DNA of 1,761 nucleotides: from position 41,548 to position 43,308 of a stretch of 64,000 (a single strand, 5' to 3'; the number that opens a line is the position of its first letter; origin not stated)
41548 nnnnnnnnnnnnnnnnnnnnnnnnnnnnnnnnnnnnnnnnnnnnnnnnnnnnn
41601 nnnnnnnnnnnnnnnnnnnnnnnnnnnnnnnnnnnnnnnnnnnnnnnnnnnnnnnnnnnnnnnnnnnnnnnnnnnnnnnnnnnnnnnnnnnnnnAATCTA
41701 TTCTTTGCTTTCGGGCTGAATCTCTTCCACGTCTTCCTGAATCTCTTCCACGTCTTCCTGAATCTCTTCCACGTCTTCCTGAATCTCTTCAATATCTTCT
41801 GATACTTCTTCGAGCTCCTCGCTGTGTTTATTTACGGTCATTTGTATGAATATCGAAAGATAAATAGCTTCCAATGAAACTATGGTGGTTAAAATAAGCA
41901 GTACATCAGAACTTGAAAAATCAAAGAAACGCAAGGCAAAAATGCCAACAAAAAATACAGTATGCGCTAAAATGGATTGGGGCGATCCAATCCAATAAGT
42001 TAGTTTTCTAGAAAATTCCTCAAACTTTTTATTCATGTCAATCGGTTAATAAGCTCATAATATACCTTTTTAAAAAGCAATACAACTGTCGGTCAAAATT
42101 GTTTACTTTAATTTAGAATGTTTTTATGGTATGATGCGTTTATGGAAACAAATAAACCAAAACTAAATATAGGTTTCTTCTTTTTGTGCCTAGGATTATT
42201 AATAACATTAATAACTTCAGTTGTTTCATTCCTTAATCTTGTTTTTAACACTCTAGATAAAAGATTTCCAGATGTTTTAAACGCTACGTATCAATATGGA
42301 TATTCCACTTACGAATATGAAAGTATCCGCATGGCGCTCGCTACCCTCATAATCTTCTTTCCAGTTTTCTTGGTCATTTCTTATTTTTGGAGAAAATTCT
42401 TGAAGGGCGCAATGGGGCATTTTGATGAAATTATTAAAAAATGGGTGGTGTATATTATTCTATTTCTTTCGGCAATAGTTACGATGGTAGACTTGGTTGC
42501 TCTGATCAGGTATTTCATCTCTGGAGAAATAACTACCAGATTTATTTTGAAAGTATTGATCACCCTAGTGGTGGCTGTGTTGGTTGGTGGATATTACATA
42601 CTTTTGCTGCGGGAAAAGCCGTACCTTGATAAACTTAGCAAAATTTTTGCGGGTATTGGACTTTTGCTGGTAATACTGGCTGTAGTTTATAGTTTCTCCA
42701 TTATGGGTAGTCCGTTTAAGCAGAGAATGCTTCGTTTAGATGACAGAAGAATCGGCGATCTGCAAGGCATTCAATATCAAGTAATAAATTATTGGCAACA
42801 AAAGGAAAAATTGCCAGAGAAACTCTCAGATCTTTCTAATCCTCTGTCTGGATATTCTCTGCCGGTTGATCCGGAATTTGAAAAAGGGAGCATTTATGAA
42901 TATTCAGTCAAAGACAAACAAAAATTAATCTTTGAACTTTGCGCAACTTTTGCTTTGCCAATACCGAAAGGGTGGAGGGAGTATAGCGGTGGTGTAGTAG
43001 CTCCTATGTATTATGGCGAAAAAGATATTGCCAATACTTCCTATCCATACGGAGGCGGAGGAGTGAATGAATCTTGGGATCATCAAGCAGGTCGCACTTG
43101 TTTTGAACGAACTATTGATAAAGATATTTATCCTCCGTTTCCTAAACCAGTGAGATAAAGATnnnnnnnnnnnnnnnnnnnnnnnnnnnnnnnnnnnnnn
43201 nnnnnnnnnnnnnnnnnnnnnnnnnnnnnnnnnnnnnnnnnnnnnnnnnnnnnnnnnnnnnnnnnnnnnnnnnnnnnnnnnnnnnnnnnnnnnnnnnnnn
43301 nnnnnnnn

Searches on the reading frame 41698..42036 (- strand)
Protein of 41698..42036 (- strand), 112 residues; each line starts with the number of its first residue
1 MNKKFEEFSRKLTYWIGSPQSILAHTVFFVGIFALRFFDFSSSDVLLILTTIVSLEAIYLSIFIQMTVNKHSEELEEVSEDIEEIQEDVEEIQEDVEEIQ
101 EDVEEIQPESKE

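Call 77: search_protein_families(library=pfam, proteins=[window:41698-42036:-], max_evalue=0.0001)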
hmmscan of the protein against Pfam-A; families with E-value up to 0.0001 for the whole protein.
window:41698-42036:- (112 aa): 2 families
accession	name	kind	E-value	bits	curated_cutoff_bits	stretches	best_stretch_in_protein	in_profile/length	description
PF06103.16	DUF948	-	3.2e-05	24.5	37.2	1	52-107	5-60/89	Bacterial protein of unknown function (DUF948)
PF18169.6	SLATT_6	-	4.5e-05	23.6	27.1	1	22-110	37-127/176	SMODS and SLOG-associating 2TM effector domain 6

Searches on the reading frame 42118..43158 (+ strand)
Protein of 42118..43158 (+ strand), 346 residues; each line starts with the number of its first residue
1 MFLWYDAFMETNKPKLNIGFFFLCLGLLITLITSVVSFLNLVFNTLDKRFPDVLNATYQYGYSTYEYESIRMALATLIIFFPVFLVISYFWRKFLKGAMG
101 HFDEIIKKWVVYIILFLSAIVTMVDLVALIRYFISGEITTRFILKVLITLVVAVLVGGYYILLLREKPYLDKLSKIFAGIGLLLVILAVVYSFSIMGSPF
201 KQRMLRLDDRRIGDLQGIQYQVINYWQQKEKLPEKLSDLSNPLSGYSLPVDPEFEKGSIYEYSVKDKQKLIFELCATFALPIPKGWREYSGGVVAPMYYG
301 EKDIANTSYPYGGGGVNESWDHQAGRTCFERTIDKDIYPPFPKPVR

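Call 77: search_protein_families(library=pfam, proteins=[window:42118-43158:+], max_evalue=0.0001)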
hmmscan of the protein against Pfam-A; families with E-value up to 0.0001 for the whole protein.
window:42118-43158:+ (346 aa): 1 family
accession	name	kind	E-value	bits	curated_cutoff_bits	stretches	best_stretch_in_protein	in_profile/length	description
PF18920.5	DUF5671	-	8.4e-18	65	28.4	1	21-158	2-130/132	Domain of unknown function (DUF5671)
